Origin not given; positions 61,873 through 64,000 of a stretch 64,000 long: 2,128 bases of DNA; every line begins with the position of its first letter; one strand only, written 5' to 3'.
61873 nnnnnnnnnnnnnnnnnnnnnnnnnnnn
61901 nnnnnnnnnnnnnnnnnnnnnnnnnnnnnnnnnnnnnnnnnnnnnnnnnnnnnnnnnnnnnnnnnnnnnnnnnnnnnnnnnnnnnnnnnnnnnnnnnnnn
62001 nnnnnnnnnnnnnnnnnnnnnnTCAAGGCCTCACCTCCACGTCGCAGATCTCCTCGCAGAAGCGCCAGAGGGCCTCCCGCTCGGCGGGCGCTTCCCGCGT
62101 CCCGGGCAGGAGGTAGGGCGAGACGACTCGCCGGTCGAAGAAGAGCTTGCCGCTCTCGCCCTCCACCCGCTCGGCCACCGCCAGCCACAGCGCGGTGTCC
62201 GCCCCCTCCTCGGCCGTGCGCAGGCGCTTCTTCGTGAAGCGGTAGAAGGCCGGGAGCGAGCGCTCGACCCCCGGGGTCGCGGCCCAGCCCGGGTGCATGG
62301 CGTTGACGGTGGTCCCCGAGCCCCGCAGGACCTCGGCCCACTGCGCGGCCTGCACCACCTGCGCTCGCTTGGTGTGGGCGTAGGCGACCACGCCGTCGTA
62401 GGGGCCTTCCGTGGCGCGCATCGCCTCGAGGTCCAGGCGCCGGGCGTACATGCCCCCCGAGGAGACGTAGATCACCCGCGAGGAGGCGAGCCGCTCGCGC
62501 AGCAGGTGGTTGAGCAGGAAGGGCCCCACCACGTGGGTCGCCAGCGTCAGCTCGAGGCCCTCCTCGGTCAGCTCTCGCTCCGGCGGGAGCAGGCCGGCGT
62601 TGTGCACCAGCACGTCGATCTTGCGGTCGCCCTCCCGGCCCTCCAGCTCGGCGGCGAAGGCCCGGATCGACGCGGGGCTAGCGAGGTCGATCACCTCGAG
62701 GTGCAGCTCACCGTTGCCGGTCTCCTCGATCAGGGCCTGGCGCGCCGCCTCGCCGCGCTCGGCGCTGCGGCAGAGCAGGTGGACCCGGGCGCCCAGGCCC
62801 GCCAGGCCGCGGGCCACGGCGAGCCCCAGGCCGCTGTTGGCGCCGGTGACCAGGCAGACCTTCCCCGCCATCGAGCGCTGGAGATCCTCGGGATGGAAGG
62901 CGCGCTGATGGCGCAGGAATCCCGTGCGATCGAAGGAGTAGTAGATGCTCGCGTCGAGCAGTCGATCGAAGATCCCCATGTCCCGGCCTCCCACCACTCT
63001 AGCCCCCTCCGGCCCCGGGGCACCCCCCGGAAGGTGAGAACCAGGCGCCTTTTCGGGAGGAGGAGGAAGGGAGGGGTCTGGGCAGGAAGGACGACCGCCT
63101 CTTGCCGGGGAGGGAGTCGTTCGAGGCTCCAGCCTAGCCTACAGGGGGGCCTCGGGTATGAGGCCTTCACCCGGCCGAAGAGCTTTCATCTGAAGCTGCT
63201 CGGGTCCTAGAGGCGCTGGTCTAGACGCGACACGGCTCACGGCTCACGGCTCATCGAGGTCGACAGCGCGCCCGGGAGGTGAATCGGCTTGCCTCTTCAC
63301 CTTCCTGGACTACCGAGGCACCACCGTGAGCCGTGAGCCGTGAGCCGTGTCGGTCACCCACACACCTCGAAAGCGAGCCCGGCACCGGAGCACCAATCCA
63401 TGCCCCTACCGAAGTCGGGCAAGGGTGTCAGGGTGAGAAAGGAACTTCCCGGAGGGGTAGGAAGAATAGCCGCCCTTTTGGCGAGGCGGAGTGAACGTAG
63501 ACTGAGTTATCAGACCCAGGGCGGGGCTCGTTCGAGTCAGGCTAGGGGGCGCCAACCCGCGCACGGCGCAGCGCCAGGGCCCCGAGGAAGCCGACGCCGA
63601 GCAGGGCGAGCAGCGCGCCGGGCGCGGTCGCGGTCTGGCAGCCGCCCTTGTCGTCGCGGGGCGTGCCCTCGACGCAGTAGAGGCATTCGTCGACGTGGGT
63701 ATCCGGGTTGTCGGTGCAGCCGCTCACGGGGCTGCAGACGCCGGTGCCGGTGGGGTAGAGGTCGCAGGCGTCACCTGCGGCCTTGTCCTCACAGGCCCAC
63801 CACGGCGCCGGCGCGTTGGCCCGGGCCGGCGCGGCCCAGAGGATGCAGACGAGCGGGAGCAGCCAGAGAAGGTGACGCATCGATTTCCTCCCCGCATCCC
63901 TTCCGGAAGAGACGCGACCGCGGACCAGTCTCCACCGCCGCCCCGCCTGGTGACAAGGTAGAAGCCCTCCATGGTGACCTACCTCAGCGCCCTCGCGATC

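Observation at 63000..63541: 540-nt noncoding island with a MITE-like perfect inverted repeat built from triplicated heptamers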

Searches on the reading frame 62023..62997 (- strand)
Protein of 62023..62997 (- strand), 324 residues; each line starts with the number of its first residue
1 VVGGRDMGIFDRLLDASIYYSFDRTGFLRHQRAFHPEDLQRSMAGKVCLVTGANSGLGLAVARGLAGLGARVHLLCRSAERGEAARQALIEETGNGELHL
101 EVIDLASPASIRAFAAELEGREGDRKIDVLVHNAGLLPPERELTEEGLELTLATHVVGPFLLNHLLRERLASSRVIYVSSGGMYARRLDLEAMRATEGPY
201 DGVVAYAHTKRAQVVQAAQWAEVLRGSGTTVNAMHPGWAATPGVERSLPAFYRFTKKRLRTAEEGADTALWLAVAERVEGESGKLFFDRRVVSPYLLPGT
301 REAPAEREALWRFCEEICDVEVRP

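Call 12: search_protein_families(library=pfam, proteins=[window:62023-62997:-], max_evalue=0.01)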
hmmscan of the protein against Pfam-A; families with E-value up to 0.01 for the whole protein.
window:62023-62997:- (324 aa): 4 families
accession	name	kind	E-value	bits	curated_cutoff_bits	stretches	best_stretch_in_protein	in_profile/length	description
PF00106.31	adh_short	-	1.7e-21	77.1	26.6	1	46-244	1-187/195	short chain dehydrogenase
PF13561.12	adh_short_C2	-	1.7e-17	64.2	27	1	52-273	1-217/236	Enoyl-(Acyl carrier protein) reductase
PF08659.16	KR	-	1.8e-09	38.2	22.6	1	48-214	3-170/180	KR domain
PF01370.27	Epimerase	-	2.8e-09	37.2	20.9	1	49-222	2-158/240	NAD dependent epimerase/dehydratase family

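Call 13: find_encoding_contigs(protein=window:62023-62979:-, flank=10000, max_places=6)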
Protein window:62023-62979:- (318 aa): no gene with exactly this product is on record in the collection.

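Call 18: find_homologous_proteins(query=window:62023-62979:-, max_evalue=1e-20)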
Query window:62023-62979:- (318 aa): 2159 proteins with E <= 1e-20 among 8000 candidates; the best 120 are listed.
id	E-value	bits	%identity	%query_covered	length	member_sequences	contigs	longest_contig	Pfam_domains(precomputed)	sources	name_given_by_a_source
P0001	8.2e-207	704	100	100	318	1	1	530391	PF08659.17,PF13561.13,PF00106.32,PF01370.28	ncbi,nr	ncbi:MAG: SDR family NAD(P)-dependent oxidoreductase [Deltaproteobacteria bacterium]|nr:SDR family N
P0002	5.1e-130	451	67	97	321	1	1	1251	PF08659.17,PF16363.12,PF13561.13,PF00106.32,PF01370.28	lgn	-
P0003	9.8e-127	441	66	97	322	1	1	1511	PF08659.17,PF13561.13,PF00106.32,PF01370.28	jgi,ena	-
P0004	1.4e-124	434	65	98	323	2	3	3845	PF08659.17,PF13561.13,PF00106.32,PF01370.28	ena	-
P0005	1.4e-123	430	64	97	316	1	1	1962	PF08659.17,PF13561.13,PF00106.32,PF01370.28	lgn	-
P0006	2.4e-122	426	64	97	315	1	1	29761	PF08659.17,PF16363.12,PF13561.13,PF00106.32,PF01370.28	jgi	jgi:dehydrogenase/reductase SDR family member 12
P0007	2.4e-122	426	63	97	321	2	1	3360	PF08659.17,PF16363.12,PF13561.13,PF00106.32,PF01370.28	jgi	jgi:NAD(P)-dependent dehydrogenase (short-subunit alcohol dehydrogenase family)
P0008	4.7e-122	425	63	98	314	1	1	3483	PF13561.13,PF00106.32,PF01370.28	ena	-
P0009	6.1e-122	425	61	97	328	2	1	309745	PF08659.17,PF16363.12,PF13561.13,PF00106.32,PF01370.28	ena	-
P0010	8.3e-122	424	63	97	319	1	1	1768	PF08659.17,PF13561.13,PF00106.32,PF01370.28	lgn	-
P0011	1.5e-121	424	64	98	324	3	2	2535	PF08659.17,PF13561.13,PF00106.32,PF01370.28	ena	-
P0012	1.6e-121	424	64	97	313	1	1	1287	PF08659.17,PF13561.13,PF00106.32,PF01370.28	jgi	jgi:NAD(P)-dependent dehydrogenase (short-subunit alcohol dehydrogenase family)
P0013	3.4e-121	422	63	98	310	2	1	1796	PF08659.17,PF16363.12,PF13561.13,PF00106.32,PF01370.28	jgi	jgi:NAD(P)-dependent dehydrogenase (short-subunit alcohol dehydrogenase family)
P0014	2.7e-120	419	64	97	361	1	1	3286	PF08659.17,PF13561.13,PF00106.32,PF01370.28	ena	-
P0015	2.9e-120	419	63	97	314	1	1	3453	PF08659.17,PF13561.13,PF00106.32,PF01370.28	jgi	jgi:NAD(P)-dependent dehydrogenase (short-subunit alcohol dehydrogenase family)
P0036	8.4e-115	401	60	97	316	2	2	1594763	PF08659.17,PF13561.13,PF00106.32,PF01370.28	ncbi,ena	-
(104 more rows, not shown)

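Call 39: find_encoding_contigs(protein=P0009, flank=4000, max_places=2)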
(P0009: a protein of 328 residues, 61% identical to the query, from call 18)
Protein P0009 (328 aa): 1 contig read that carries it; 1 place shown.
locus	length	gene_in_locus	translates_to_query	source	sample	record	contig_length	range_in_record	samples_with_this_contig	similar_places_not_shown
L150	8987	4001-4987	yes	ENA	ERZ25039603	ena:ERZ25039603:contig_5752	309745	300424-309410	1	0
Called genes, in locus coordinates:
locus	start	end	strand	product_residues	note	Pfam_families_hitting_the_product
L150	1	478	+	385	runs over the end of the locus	-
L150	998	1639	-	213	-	PF04986:Y2_Tnp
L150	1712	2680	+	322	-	PF02254:TrkA_N, PF02080:TrkA_C (weak)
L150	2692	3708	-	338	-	PF00762:Ferrochelatase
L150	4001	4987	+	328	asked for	PF00106:adh_short, PF08659:KR, PF01370:Epimerase, PF13561:adh_short_C2, PF16363:GDP_Man_Dehyd (weak)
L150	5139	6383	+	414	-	PF25919:BSH_CusB (faint), PF01551:Peptidase_M23 (faint), PF25997:BSH_YhbJ (faint), PF25917:BSH_RND, PF25876:HH_MFP_RND (weak), PF25954:Beta-barrel_RND_2 (weak), PF25990:Beta-barrel_YknX (weak), PF25989:YknX_C (weak), +2 more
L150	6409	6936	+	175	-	PF01243:PNPOx_N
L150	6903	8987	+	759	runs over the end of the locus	PF01326:PPDK_N, PF00391:PEP-utilizers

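Call 40: find_encoding_contigs(protein=P0036, flank=4000, max_places=2)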
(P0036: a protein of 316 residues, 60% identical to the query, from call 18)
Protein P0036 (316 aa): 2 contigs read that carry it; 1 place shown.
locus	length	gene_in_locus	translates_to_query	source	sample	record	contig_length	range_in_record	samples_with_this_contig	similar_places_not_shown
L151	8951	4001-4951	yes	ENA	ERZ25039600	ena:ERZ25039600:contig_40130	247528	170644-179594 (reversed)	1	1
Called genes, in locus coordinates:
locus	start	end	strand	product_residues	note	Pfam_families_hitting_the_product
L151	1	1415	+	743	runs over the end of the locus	PF03971:IDH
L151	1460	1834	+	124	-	-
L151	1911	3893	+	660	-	PF00999:Na_H_Exchanger, PF02254:TrkA_N, PF02080:TrkA_C (weak)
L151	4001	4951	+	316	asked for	PF00106:adh_short, PF01370:Epimerase, PF08659:KR, PF13561:adh_short_C2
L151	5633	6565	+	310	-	PF00239:Resolvase (faint), PF07508:Recombinase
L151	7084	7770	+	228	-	PF02559:CarD_TRCF_RID, PF21095:CarD_C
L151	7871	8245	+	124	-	-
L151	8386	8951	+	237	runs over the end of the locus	PF01553:Acyltransferase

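Call 41: find_encoding_contigs(protein=P0001, flank=10000, max_places=2)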
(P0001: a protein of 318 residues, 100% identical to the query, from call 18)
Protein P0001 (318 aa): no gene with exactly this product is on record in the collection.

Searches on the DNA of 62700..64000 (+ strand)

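Call 4: search_rna_families(source=window, start=62700, end=64000, threshold=evalue, max_evalue=10, show_alignments=3)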
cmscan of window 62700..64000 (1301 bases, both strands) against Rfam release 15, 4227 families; matches with E-value up to 10: 7.
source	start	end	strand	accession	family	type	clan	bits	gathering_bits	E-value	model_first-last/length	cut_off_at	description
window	62973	63068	-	RF03448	mir-6131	Gene; miRNA;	-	18.5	66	1.6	1-105/105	no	mir-6131 microRNA precursor family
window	62791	62816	+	RF01356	CRISPR-DR28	Gene; CRISPR;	-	18.1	35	4.1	1-24/24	no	CRISPR RNA direct repeat element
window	63740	63812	+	RF03261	mir-1759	Gene; miRNA;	-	17.9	58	3.6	1-75/75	no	mir-1759 microRNA precursor family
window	63746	63796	+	RF04159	MIR1437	Gene; miRNA;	-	16.7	168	7.3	1-192/192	no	MIR1437 microRNA precursor family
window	63403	63472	+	RF01100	PK-BYV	Cis-reg;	-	15.3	50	3.9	1-40/40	no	3'-terminal pseudoknot in BYV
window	62974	63083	+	RF00767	mir-150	Gene; miRNA;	-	15.3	55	7.3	1-82/82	no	mir-150 microRNA precursor family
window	63150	63193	-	RF01131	sR47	Gene; snRNA; snoRNA; CD-box;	CL00132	14.8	40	1.2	1-55/55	no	Small nucleolar RNA sR47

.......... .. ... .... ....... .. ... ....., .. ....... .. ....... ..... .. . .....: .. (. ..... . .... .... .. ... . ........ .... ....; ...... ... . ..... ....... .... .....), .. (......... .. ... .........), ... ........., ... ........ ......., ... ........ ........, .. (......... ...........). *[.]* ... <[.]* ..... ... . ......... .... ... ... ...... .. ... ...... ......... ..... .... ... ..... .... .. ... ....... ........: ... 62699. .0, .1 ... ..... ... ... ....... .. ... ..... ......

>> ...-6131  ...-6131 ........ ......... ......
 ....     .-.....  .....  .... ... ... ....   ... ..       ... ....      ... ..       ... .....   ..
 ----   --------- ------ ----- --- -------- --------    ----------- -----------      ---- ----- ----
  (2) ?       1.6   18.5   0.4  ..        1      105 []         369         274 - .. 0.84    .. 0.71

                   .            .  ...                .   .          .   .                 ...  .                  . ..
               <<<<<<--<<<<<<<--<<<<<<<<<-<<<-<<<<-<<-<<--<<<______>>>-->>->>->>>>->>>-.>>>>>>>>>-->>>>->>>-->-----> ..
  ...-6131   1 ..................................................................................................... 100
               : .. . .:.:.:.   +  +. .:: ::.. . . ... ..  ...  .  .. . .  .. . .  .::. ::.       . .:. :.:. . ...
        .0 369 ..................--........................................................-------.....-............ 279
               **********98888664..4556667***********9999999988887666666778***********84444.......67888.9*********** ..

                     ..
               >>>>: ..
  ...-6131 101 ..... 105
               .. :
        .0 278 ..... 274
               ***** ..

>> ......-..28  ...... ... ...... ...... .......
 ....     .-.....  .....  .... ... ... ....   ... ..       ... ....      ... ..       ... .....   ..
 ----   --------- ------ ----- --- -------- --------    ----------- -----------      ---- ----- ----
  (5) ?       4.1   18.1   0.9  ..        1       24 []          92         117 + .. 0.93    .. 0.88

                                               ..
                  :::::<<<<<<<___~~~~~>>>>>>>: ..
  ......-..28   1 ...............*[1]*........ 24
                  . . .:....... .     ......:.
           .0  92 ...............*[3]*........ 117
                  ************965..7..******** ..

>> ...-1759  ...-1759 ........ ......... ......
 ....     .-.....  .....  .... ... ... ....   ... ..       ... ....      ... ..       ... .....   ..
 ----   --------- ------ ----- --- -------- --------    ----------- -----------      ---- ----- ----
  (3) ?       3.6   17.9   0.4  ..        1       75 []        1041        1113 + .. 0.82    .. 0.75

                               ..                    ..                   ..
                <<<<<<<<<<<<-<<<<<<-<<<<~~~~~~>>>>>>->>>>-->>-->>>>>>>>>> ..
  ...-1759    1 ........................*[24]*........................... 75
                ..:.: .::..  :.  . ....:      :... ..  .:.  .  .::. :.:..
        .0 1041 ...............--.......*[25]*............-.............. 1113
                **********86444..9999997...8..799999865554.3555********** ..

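Call 33: search_dna_similar(query=window:63150-63541:+, collection=plasmids, mode=distant, max_evalue=0.01, max_rows=10)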
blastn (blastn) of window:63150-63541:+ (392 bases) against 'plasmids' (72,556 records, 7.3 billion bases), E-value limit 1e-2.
Records with a match: 3; places in all: 8; records where one place covers at least 80% of the query: 0.
Best place of each record, by identity: >=99% 2; 80-90% 1.
By first word of the organism name: Streptomyces 2; Azospirillum 1.
By predicted mobility (MOB-suite, as given by PLSDB): non-mobilizable 3.
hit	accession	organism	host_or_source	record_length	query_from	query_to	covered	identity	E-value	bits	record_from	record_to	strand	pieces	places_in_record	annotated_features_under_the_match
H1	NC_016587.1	Azospirillum lipoferum 4B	-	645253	103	155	14%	81.1%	8e-3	48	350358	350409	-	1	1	ATP-binding protein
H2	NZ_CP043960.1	Streptomyces tendae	microorganism,soil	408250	175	200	7%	100.0%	8e-3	48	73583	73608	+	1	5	none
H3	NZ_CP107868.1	Streptomyces sp. NBC_00493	-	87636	175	200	7%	100.0%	8e-3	48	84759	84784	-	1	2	none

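Call 34: search_dna_similar(query=window:63150-63541:+, collection=phages, mode=distant, max_evalue=0.01, max_rows=10)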
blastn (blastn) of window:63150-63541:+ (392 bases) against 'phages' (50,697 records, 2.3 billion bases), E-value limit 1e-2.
No match.

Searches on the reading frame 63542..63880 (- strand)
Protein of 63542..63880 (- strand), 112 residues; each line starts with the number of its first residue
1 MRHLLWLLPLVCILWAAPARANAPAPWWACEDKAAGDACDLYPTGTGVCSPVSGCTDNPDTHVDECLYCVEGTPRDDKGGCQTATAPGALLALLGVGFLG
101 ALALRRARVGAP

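Call 11: find_encoding_contigs(protein=window:63542-63880:-, flank=10000, max_places=6)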
Protein window:63542-63880:- (112 aa): no gene with exactly this product is on record in the collection.

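Call 12: search_protein_families(library=pfam, proteins=[window:63542-63880:-], max_evalue=0.01)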
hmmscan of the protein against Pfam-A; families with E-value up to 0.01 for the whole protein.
window:63542-63880:- (112 aa): 0 families

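Call 32: search_protein_families(library=ncbifam, proteins=[window:63542-63880:-], max_evalue=1)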
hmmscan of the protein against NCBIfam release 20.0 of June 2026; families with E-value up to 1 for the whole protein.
window:63542-63880:- (112 aa): 1 family
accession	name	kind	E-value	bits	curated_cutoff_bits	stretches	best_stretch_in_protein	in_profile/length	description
TIGR03901.2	MYXO-CTERM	domain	0.0011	19.3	20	1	79-108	3-33/34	MYXO-CTERM sorting domain-containing protein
